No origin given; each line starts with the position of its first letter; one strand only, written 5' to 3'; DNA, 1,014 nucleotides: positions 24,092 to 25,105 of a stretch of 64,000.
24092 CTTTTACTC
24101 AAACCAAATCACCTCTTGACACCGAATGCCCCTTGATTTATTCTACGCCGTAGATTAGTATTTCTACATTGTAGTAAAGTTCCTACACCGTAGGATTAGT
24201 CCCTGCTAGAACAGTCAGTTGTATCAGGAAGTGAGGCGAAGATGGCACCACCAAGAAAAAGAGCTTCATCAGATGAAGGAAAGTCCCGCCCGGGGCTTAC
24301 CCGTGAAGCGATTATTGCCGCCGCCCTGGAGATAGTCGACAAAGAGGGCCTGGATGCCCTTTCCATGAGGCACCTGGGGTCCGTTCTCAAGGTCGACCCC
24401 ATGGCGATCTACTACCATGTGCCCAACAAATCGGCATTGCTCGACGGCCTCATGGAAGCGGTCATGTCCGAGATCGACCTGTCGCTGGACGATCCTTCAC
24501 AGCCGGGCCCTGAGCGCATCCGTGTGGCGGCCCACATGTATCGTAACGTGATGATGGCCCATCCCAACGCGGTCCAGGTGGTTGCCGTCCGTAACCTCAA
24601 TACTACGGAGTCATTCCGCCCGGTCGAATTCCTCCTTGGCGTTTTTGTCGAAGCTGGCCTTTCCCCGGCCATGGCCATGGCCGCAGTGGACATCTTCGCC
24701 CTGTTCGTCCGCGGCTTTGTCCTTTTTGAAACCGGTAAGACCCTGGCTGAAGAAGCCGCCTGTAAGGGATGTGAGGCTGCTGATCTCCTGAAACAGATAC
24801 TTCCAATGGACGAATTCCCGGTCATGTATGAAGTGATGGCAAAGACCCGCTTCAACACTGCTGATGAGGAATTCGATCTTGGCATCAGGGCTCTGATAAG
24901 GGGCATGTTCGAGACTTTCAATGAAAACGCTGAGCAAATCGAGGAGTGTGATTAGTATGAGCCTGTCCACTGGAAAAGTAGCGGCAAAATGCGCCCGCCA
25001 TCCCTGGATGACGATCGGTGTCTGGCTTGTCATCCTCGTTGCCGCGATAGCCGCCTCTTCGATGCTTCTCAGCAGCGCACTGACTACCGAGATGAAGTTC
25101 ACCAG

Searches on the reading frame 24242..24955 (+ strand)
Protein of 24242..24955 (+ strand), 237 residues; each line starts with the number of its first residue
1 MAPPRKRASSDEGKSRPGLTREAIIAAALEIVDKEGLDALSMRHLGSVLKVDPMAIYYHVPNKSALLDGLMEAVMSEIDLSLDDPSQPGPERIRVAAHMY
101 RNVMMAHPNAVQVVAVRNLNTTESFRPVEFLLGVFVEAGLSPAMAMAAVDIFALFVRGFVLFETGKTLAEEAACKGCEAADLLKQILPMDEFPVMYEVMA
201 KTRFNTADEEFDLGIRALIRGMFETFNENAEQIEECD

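Call 6: search_protein_families(library=pfam, proteins=[window:24242-24955:+])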
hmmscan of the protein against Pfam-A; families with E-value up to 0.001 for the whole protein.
window:24242-24955:+ (237 aa): 2 families
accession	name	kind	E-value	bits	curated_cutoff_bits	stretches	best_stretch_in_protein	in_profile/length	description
PF02909.22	TetR_C_1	-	7.6e-15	55.5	21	1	91-223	11-143/146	Tetracyclin repressor-like, C-terminal domain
PF00440.29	TetR_N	-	7.7e-07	29.2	24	1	24-68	1-45/47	Bacterial regulatory proteins, tetR family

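Call 8: find_related_loci(query=window:24242-24952:+, collection=genome_contigs, flank=4000)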
Query window:24242-24952:+ (237 aa) in genome_contigs; peptide patterns used: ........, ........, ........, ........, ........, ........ (x = any residue, [..] = any of these).
137 stretches matched a pattern; 21 encode a relative of the query (tblastn E <= 1e-3); 21 distinct loci.
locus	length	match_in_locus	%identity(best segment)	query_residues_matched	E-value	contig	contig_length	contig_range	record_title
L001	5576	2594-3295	70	1-233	1e-105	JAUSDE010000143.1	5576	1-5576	MAG: Thermoleophilia bacterium isolate E14_concoct.bin.89_sub E14_k141_618983, whole genome shotgun sequence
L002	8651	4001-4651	47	5-228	2e-55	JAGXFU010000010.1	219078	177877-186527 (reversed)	MAG: Actinomycetes bacterium isolate LH_M22 k141_825833, whole genome shotgun sequence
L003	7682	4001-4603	48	19-225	3e-53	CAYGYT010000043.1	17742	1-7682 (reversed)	MAG TPA_asm: uncultured Eubacteriales bacterium isolate ERP119294_co1_304 genome assembly, contig: NODE_3983_length_1774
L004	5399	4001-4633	48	2-222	4e-52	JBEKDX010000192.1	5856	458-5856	MAG: Terracidiphilus sp. isolate SPRUCE 193 SPRUCE_193_192, whole genome shotgun sequence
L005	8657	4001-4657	45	5-223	1e-49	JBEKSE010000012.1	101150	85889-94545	MAG: Terracidiphilus sp. isolate SPRUCE 527 SPRUCE_527_12, whole genome shotgun sequence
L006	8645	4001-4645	45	6-228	4e-48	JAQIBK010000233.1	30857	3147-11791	MAG: Actinomycetota bacterium isolate GH1 k119_492513, whole genome shotgun sequence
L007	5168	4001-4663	42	4-230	2e-47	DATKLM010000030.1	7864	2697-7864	MAG TPA_asm: Spirochaetia bacterium isolate SMAG_U14685 k141_1929917, whole genome shotgun sequence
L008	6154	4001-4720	40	3-223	5e-43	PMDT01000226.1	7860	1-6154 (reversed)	MAG: Spirochaetaceae bacterium isolate fen_1365 73.20120700_E2X.184_contig_479903, whole genome shotgun sequence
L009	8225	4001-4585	41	3-223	5e-42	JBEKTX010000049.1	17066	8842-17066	MAG: Spirochaetia bacterium isolate SPRUCE 568 SPRUCE_568_49, whole genome shotgun sequence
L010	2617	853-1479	38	14-225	5e-40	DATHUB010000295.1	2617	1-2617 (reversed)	MAG TPA_asm: Coriobacteriia bacterium isolate SMAG_U16095 k141_399269, whole genome shotgun sequence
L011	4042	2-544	41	41-223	3e-37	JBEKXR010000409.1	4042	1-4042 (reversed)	MAG: Spirochaetia bacterium isolate SPRUCE 656 SPRUCE_656_416, whole genome shotgun sequence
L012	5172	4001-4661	53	4-223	1e-38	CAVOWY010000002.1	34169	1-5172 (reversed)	MAG: uncultured Actinomycetes bacterium isolate MFD00032.bin.2.70 genome assembly, contig: contig_131050, whole genome s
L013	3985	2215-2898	36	19-232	1e-31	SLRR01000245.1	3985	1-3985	MAG: Spirochaeta sp. isolate CSSed165cm_582 CSSed16-5cm-125625, whole genome shotgun sequence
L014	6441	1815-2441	33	9-225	6e-27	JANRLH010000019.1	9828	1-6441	MAG: Pseudanabaenaceae cyanobacterium bins.68 k141_4688676, whole genome shotgun sequence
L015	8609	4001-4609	31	15-222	7e-25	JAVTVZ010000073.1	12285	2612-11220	MAG: Dermatophilaceae bacterium isolate labscale reactor_MAG1 NODE_2015_length_12285_cov_279.242518, whole genome shotgu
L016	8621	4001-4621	29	14-229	6e-24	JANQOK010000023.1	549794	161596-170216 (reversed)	MAG: Anderseniella sp. isolate IP29b_bin.131 k99_2209404, whole genome shotgun sequence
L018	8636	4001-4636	26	5-222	2e-20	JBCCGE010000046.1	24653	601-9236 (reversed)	MAG: Pseudomonadota bacterium isolate P01_B01_bin.36 k141_2668503_length_24653_cov_10.0000, whole genome shotgun sequenc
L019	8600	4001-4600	28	14-222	1e-18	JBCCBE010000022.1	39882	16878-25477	MAG: Pseudomonadota bacterium isolate P01_A01_bin.28 k141_1752028_length_39882_cov_142.6784, whole genome shotgun sequen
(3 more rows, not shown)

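Call 9: search_solved_structures(query=window:24242-24952:+, max_evalue=0.001)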
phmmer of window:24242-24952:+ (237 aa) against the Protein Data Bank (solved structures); distinct sequences matched with E-value up to 0.001: 42.
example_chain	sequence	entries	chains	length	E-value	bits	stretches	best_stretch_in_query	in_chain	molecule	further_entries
2opt_A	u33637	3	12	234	9e-19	71.3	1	18-231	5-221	ActII protein | ActR protein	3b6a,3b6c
2y2z_A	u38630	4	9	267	1.6e-14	57.5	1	12-219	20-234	PUTATIVE REPRESSOR SIMREG2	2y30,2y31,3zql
6rxb_B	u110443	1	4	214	8.9e-14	55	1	20-221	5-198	Tetracycline repressor protein class G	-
6rx9_A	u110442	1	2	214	1.2e-13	54.5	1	20-221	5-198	Tetracycline repressor protein class G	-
5fkk_A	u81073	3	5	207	3e-13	53.3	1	19-169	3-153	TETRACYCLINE REPRESSOR, CLASS D | Tetracycline repressor protein class D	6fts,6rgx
4b1r_A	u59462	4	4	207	5.7e-13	52.4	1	19-169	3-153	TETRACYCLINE REPRESSOR PROTEIN CLASS D | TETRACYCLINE REPRESSOR, CLASS D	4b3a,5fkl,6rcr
5fko_A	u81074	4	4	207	1.6e-12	50.9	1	19-183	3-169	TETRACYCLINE REPRESSOR, CLASS D, E147A MUTANT | Tetracycline repressor protein class D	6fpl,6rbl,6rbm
1bjz_A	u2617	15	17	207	2.1e-12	50.5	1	19-169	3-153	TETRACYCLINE REPRESSOR | Tetracycline repressor protein class D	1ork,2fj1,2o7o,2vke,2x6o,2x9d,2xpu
2tct_A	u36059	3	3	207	2.1e-12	50.5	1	19-169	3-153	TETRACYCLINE REPRESSOR | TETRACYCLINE REPRESSOR PROTEIN CLASS D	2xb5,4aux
4d7m_A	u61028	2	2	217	2.4e-12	50.3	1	19-169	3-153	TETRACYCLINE REPRESSOR PROTEIN CLASS D | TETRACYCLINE REPRESSOR, CLASS D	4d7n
2trt_A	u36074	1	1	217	2.5e-12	50.3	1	19-169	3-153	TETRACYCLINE REPRESSOR CLASS D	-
2g7l_A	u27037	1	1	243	2.6e-12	50.2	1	5-150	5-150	TetR-family transcriptional regulator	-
2xrl_A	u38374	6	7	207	2.7e-12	50.2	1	19-169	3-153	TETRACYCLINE REPRESSOR PROTEIN CLASS D | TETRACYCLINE REPRESSOR, CLASS D | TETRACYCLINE REPRESSOR, CLASS D, T103A MUTANT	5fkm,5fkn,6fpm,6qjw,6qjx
1qpi_A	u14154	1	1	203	3.3e-12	49.9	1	19-169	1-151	PROTEIN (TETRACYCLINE REPRESSOR)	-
2ns7_A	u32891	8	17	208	9.1e-11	45.2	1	19-172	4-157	Tetracycline repressor protein | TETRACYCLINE REPRESSOR PROTEIN CLASS B FROM TRANSPOSON TN10, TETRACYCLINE REPRESSOR PROTEI | Tetracycline repressor protein cla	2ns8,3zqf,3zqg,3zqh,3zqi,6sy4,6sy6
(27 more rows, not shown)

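Call 14: search_protein_families(library=pfam, proteins=[L002:3300-3890:-, L002:2657-3322:-, L002:4660-5142:+, L004:3183-3890:-, L004:2402-3235:-, L005:3207-3758:-, L005:2543-3229:-, L005:4626-5252:+, L006:2675-3391:-, L006:4554-5411:+], max_evalue=0.0001)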
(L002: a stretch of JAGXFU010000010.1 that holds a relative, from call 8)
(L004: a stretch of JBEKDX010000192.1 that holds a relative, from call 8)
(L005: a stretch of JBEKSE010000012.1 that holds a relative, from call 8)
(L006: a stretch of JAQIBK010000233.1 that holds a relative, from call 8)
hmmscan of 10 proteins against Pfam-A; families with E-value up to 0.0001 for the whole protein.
L002:3300-3890:- (196 aa): 2 families
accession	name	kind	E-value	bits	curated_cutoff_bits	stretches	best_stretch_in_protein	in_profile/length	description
PF03358.20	FMN_red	-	3.7e-12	46.5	24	1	14-115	1-96/152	NADPH-dependent FMN reductase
PF02525.22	Flavodoxin_2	-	3.2e-06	27.4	27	1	14-115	1-103/198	Flavodoxin-like fold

L002:2657-3322:- (221 aa): 2 families
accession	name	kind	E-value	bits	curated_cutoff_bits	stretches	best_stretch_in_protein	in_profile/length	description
PF02525.22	Flavodoxin_2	-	2.7e-10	40.7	27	1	3-83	2-103/198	Flavodoxin-like fold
PF03358.20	FMN_red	-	1.1e-07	31.9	24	1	4-91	3-104/152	NADPH-dependent FMN reductase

L002:4660-5142:+ (160 aa): 2 families
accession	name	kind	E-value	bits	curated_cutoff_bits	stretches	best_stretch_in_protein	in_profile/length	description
PF12867.12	DinB_2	-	8.9e-19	68.6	24.8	1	17-151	4-128/128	DinB superfamily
PF05163.17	DinB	-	5.3e-05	23.7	23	1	19-143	16-130/165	DinB family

L004:3183-3890:- (235 aa): 2 families
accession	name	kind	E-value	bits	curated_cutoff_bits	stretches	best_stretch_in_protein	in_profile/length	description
PF03358.20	FMN_red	-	1.7e-11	44.3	24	1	53-155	1-97/152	NADPH-dependent FMN reductase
PF02525.22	Flavodoxin_2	-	5.6e-08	33.2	27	1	53-153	1-102/198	Flavodoxin-like fold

L004:2402-3235:- (277 aa): 2 families
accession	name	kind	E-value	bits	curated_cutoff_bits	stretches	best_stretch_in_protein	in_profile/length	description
PF02525.22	Flavodoxin_2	-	1.2e-08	35.3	27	1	13-96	2-106/198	Flavodoxin-like fold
PF03358.20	FMN_red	-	5.3e-05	23.3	24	0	14-124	3-112/152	NADPH-dependent FMN reductase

L005:3207-3758:- (183 aa): 2 families
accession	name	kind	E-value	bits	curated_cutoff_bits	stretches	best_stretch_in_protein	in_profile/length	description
PF03358.20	FMN_red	-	7.4e-14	52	24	1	1-103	1-97/152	NADPH-dependent FMN reductase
PF02525.22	Flavodoxin_2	-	1.2e-06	28.8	27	1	1-101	1-102/198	Flavodoxin-like fold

L005:2543-3229:- (228 aa): 2 families
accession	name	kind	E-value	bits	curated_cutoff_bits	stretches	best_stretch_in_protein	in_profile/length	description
PF02525.22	Flavodoxin_2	-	1e-10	42.1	27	1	4-134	3-174/198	Flavodoxin-like fold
PF03358.20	FMN_red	-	1.4e-06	28.4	24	1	4-88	3-100/152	NADPH-dependent FMN reductase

L005:4626-5252:+ (208 aa): 0 families

L006:2675-3391:- (238 aa): 2 families
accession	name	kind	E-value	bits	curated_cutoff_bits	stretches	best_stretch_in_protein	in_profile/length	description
PF02525.22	Flavodoxin_2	-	5.1e-07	30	27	1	18-98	2-103/198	Flavodoxin-like fold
PF03358.20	FMN_red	-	6.6e-05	23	24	0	20-104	4-102/152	NADPH-dependent FMN reductase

L006:4554-5411:+ (285 aa): 1 family
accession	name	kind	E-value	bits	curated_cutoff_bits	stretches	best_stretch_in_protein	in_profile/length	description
PF01177.27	Asp_Glu_race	-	3.3e-39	135.3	31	1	62-277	1-210/211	Asp/Glu/Hydantoin racemase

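Call 15: search_protein_families(library=pfam, proteins=[L008:2289-3215:+, L008:3202-3969:+, L013:923-2182:+, L016:2546-3922:-, L018:2447-3946:-, L019:2571-3899:-, L010:331-696:-, L012:3564-3914:-, L009:4673-5383:-, L003:2229-3257:+], max_evalue=0.0001)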
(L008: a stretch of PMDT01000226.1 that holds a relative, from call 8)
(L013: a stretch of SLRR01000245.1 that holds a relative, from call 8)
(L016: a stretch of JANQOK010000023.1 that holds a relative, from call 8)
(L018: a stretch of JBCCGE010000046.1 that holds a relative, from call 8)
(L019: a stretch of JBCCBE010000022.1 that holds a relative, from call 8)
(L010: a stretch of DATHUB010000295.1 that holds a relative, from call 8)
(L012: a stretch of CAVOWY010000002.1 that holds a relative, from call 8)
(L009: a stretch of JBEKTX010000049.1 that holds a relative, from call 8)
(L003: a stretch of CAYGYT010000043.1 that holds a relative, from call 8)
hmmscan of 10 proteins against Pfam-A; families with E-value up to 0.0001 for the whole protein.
L008:2289-3215:+ (308 aa): 2 families
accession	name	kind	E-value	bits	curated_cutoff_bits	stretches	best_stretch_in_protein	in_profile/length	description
PF00005.33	ABC_tran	-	2.9e-28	99.6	25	1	19-162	1-136/137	ABC transporter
PF13304.12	AAA_21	-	1.1e-10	42.5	27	0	130-192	233-298/304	AAA domain, putative AbiEii toxin, Type IV TA system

L008:3202-3969:+ (255 aa): 2 families
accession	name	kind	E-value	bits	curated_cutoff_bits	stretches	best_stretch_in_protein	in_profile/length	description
PF01061.29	ABC2_membrane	-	1.3e-19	71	26.9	1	16-214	14-210/211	ABC-2 type transporter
PF12698.13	ABC2_membrane_3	-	2.6e-14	53.5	31.6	1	55-242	159-346/347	ABC-2 family transporter protein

L013:923-2182:+ (419 aa): 4 families
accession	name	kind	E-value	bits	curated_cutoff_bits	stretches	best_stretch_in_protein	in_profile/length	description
PF12146.15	Hydrolase_4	-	1.2e-15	57.9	27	2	158-235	34-109/239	Serine aminopeptidase, S33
PF00561.26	Abhydrolase_1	-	1.9e-12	47.8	25.8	1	128-401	1-245/245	alpha/beta hydrolase fold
PF12697.13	Abhydrolase_6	-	1.2e-10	42.9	26.3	1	131-406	2-216/217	Alpha/beta hydrolase family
PF00326.27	Peptidase_S9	-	3.7e-07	30.3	22.6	0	184-235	44-97/213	Prolyl oligopeptidase family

L016:2546-3922:- (458 aa): 13 families
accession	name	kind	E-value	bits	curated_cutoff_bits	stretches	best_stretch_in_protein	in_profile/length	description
PF01593.30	Amino_oxidase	-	3.9e-46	158.7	19.8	1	57-454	2-442/443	Flavin containing amine oxidoreductase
PF13450.12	NAD_binding_8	-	1.8e-15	57.4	21.9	1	51-105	1-54/68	NAD(P)-binding Rossmann-like domain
PF01266.30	DAO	-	2.4e-10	40.9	27.9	1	48-273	1-207/353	FAD dependent oxidoreductase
PF07992.20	Pyr_redox_2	-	1.6e-08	34.8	26.1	1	48-84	2-39/291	Pyridine nucleotide-disulphide oxidoreductase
PF00890.30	FAD_binding_2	-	1.6e-08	34.6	20.4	1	48-84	1-37/414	FAD binding domain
PF12831.13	FAD_oxidored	-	1.3e-07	31.7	27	1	48-85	1-38/416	FAD dependent oxidoreductase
PF03486.20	HI0933_like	-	4.5e-07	30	50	1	48-85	2-39/244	HI0933-like protein Rossmann domain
PF01946.23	Thi4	-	1.5e-06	28.1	26.2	1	47-87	18-59/235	Thi4 family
PF13738.12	Pyr_redox_3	-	1.9e-06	27.8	30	0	50-79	1-31/305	Pyridine nucleotide-disulphide oxidoreductase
PF01494.25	FAD_binding_3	-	8.3e-06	25.7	22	1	48-81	3-36/349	FAD binding domain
PF13454.12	NAD_binding_9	-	3.3e-05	24.4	21.8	0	50-89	1-44/155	FAD-NAD(P)-binding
PF00070.33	Pyr_redox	-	3.7e-05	24.6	22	0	49-82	2-35/82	Pyridine nucleotide-disulphide oxidoreductase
PF05834.18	Lycopene_cycl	-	4.5e-05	23.1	23.4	1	48-79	1-34/380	Lycopene cyclase protein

L018:2447-3946:- (499 aa): 8 families
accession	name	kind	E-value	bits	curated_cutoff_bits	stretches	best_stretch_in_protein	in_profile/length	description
PF01593.30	Amino_oxidase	-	4.7e-50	171.6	19.8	1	55-485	1-442/443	Flavin containing amine oxidoreductase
PF13450.12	NAD_binding_8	-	1.4e-10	41.8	21.9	1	50-99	1-50/68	NAD(P)-binding Rossmann-like domain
PF00890.30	FAD_binding_2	-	4.3e-07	29.9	20.4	1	47-83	1-38/414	FAD binding domain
PF07992.20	Pyr_redox_2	-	4.4e-07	30.1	26.1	1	46-137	1-81/291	Pyridine nucleotide-disulphide oxidoreductase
PF01266.30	DAO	-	1.2e-06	28.7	27.9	1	47-78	1-32/353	FAD dependent oxidoreductase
PF03486.20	HI0933_like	-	2.3e-06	27.7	50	1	47-89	2-44/244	HI0933-like protein Rossmann domain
PF12831.13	FAD_oxidored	-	4.7e-06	26.6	27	1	47-125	1-68/416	FAD dependent oxidoreductase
PF01946.23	Thi4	-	2.8e-05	23.9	26.2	0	46-83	18-56/235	Thi4 family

L019:2571-3899:- (442 aa): 10 families
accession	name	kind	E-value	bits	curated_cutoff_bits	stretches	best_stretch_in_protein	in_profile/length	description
PF01593.30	Amino_oxidase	-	2.5e-51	175.8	19.8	2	186-437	187-442/443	Flavin containing amine oxidoreductase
PF13450.12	NAD_binding_8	-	2.8e-13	50.4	21.9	1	34-90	1-56/68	NAD(P)-binding Rossmann-like domain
PF01266.30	DAO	-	1.7e-08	34.8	27.9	1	31-270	1-227/353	FAD dependent oxidoreductase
PF00890.30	FAD_binding_2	-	1.7e-07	31.2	20.4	1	31-69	1-37/414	FAD binding domain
PF13738.12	Pyr_redox_3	-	7.5e-07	29.1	30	0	33-61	1-30/305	Pyridine nucleotide-disulphide oxidoreductase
PF07992.20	Pyr_redox_2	-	1.1e-06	28.8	26.1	1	30-68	1-40/291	Pyridine nucleotide-disulphide oxidoreductase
PF03486.20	HI0933_like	-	2.1e-06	27.8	50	1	31-68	2-39/244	HI0933-like protein Rossmann domain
PF01946.23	Thi4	-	3.6e-06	26.8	26.2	1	27-69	15-58/235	Thi4 family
PF12831.13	FAD_oxidored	-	3.8e-06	26.9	27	1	31-67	1-37/416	FAD dependent oxidoreductase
PF01494.25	FAD_binding_3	-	8.4e-06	25.7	22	1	30-61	2-33/349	FAD binding domain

L010:331-696:- (121 aa): 0 families

L012:3564-3914:- (116 aa): 0 families

L009:4673-5383:- (236 aa): 0 families

L003:2229-3257:+ (342 aa): 0 families

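Call 21: find_related_loci(query=window:24242-24952:+, collection=metagenome_contigs, flank=3000)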
Query window:24242-24952:+ (237 aa) in metagenome_contigs; peptide patterns used: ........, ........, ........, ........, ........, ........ (x = any residue, [..] = any of these).
202 stretches matched a pattern; 34 encode a relative of the query (tblastn E <= 1e-3); 34 distinct loci.
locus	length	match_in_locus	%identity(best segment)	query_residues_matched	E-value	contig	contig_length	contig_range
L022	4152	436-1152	63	1-237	1e-98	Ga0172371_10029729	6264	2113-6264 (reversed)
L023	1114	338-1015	52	6-232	4e-78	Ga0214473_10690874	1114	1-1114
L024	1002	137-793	47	4-225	5e-58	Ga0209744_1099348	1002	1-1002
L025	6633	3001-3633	48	2-222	3e-52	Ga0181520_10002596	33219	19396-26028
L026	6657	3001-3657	45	5-223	1e-49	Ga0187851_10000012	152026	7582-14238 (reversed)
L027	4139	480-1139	44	3-230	5e-49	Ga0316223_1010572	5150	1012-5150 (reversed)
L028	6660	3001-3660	44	3-230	5e-49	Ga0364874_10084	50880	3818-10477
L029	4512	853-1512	44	3-230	5e-49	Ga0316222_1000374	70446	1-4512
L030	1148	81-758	44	7-225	3e-51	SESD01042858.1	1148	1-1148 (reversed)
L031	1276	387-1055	42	5-224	1e-50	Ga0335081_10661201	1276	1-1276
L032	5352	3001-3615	44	19-223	1e-46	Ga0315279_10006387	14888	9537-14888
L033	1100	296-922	43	3-221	2e-48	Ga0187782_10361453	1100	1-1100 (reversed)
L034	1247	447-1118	43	6-223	6e-47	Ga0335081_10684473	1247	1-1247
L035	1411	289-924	43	19-221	2e-46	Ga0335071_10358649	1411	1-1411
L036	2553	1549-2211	42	4-229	4e-45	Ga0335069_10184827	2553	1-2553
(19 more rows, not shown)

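Call 22: search_solved_structures(query=window:24242-24952:+, max_evalue=1e-13, show_alignments=3)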
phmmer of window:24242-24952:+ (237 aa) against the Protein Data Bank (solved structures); distinct sequences matched with E-value up to 1e-13: 3.
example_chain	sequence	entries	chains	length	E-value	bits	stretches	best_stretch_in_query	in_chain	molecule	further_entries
2opt_A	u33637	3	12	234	9e-19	71.3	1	18-231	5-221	ActII protein | ActR protein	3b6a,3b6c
2y2z_A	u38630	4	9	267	1.6e-14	57.5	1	12-219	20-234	PUTATIVE REPRESSOR SIMREG2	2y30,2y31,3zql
6rxb_B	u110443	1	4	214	8.9e-14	55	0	20-221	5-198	Tetracycline repressor protein class G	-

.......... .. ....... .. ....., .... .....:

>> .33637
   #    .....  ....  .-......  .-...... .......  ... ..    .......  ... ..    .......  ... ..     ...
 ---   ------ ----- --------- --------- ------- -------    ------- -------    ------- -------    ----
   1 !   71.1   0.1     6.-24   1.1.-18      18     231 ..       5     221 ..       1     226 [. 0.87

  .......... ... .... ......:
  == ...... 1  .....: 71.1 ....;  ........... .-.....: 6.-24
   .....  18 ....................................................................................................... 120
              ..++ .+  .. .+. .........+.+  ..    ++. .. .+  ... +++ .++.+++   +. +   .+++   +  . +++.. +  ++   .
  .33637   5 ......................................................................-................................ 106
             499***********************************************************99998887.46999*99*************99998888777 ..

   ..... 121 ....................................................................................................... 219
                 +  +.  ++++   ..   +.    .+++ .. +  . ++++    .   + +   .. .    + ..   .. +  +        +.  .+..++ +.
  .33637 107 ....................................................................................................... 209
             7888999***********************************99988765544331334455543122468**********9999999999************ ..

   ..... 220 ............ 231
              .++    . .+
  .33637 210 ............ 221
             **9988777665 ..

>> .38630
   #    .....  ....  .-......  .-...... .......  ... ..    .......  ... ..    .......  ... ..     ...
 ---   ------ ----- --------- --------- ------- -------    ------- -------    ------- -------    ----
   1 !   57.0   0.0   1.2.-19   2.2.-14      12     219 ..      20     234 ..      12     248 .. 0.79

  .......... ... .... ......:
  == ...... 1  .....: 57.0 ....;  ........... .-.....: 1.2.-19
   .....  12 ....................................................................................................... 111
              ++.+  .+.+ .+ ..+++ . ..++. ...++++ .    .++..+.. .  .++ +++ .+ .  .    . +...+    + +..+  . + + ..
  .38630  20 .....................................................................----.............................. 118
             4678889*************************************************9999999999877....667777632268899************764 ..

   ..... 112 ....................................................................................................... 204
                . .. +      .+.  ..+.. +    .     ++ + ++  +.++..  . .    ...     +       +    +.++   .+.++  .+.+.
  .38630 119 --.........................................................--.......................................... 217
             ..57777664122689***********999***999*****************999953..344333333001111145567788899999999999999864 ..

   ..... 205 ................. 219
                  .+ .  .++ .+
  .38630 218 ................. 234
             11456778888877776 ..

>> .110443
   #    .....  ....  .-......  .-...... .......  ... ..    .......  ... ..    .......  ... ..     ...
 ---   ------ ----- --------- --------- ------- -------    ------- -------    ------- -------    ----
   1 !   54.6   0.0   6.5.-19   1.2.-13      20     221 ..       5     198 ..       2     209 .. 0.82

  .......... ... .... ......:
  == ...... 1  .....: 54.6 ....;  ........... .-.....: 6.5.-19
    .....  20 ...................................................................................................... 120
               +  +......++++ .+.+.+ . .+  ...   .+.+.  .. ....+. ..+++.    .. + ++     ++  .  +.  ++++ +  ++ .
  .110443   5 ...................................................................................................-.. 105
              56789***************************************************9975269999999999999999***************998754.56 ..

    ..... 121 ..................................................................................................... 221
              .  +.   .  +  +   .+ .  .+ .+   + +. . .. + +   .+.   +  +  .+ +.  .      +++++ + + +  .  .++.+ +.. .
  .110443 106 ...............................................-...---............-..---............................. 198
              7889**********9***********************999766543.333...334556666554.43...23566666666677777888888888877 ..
